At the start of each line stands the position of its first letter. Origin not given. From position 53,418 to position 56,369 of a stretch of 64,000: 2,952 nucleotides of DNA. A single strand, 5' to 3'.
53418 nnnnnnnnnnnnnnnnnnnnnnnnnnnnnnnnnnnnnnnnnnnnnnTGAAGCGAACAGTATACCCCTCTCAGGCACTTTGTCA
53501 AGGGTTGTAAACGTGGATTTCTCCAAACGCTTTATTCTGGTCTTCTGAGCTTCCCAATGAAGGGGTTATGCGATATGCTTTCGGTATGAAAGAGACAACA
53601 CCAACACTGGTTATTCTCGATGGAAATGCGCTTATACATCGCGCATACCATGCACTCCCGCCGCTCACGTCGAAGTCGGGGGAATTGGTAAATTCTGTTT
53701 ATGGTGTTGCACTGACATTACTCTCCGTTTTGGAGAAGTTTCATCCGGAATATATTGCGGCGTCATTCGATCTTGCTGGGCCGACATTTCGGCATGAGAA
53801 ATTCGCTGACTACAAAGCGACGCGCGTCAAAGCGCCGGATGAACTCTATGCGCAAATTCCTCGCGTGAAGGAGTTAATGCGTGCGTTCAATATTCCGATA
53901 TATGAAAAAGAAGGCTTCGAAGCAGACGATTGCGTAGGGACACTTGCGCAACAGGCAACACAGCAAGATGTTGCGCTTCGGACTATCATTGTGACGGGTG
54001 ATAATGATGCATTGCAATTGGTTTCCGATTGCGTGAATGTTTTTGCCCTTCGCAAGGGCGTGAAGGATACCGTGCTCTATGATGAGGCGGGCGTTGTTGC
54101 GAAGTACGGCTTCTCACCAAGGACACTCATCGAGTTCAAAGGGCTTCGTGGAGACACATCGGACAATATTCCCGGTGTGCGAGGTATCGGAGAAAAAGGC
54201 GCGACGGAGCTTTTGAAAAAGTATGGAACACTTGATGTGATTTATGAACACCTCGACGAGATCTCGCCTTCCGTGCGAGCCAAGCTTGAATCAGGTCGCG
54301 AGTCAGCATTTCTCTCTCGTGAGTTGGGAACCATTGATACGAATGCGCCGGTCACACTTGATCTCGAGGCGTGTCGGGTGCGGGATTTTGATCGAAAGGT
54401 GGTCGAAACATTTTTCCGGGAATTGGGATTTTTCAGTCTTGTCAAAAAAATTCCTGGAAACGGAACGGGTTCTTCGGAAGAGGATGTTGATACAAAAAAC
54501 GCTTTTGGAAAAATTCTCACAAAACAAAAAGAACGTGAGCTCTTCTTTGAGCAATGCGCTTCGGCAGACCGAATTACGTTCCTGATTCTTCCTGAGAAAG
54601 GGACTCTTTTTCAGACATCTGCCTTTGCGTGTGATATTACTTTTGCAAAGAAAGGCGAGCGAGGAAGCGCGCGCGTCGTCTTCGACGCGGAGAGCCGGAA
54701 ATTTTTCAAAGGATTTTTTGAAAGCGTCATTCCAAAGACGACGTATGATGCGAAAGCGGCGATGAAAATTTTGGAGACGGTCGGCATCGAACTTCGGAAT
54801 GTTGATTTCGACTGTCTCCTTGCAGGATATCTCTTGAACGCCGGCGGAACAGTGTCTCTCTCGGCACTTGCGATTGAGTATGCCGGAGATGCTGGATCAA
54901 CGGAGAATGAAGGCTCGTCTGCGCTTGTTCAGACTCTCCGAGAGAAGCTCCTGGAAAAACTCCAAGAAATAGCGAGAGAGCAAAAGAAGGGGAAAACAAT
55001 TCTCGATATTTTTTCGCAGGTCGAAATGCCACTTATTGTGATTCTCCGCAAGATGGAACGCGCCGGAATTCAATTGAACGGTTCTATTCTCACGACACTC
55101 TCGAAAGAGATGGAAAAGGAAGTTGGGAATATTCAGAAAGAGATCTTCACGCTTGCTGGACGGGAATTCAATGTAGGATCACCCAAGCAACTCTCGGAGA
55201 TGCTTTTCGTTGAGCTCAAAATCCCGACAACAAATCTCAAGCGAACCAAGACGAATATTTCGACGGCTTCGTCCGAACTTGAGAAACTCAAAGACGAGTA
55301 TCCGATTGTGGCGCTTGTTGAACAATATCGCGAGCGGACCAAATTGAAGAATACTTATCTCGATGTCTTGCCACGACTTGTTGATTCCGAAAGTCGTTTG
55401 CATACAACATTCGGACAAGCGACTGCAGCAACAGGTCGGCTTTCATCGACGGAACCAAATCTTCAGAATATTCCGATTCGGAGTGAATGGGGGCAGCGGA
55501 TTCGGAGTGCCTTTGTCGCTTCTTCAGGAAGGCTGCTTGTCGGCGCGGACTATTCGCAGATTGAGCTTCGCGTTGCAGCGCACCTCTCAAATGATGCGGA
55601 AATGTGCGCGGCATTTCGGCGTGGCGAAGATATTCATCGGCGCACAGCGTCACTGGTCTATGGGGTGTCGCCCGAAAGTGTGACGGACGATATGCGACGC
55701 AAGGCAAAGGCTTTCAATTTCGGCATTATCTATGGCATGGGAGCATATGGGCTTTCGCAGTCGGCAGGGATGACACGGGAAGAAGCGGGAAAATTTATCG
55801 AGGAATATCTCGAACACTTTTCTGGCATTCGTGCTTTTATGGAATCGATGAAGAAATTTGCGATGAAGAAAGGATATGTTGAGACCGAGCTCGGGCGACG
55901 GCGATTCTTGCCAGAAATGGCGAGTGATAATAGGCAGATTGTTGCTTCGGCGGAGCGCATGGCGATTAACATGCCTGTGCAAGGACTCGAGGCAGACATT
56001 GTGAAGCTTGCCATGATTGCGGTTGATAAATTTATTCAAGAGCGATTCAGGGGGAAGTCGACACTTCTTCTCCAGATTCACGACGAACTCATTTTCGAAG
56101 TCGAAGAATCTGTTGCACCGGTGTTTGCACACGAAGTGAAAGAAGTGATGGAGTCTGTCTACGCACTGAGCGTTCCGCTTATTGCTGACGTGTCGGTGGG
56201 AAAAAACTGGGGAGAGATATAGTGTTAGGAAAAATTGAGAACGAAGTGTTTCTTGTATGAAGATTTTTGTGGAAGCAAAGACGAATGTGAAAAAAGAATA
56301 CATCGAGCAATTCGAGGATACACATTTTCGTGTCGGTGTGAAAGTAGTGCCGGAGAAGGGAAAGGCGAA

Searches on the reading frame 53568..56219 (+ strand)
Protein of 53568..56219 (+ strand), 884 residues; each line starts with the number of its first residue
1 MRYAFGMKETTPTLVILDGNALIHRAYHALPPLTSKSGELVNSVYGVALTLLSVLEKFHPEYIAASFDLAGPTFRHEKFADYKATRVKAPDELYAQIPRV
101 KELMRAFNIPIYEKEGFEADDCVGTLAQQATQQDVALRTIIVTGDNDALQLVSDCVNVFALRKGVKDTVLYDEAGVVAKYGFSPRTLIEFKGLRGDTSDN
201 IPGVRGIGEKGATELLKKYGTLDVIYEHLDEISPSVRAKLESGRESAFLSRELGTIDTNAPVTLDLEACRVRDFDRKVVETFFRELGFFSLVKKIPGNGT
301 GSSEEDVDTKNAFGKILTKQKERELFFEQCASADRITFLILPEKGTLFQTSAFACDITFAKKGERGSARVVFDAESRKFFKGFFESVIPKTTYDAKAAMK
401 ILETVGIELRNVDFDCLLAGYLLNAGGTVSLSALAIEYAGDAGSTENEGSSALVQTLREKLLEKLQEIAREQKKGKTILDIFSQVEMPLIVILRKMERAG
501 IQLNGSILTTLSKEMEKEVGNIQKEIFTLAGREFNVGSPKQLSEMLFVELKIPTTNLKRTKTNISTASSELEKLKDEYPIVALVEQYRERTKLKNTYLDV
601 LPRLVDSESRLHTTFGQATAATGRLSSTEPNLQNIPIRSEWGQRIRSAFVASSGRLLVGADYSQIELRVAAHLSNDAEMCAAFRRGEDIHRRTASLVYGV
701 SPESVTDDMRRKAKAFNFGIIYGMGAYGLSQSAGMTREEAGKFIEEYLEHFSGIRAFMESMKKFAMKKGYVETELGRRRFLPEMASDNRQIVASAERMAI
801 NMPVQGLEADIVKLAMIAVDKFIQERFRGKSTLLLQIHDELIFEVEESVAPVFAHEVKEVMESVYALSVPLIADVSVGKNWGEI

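Call 81: search_protein_families(library=pfam, proteins=[window:53568-56219:+], max_evalue=0.001)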
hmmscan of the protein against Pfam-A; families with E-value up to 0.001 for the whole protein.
window:53568-56219:+ (884 aa): 4 families
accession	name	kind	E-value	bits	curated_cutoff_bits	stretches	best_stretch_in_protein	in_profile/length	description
PF00476.26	DNA_pol_A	-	7.4e-146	486.4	34.3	1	508-883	4-381/381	DNA polymerase family A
PF02739.22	5_3_exonuc_N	-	2.8e-52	177.2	34.3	1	13-181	1-164/164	5'-3' exonuclease, N-terminal resolvase-like domain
PF01367.25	5_3_exonuc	-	5.2e-31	107.4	40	1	183-276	2-96/97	5'-3' exonuclease, C-terminal SAM fold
PF22619.2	DNA_polI_exo1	-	1.3e-08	35.2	27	1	383-435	44-97/140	DNA polymerase I, ribonuclease H-like domain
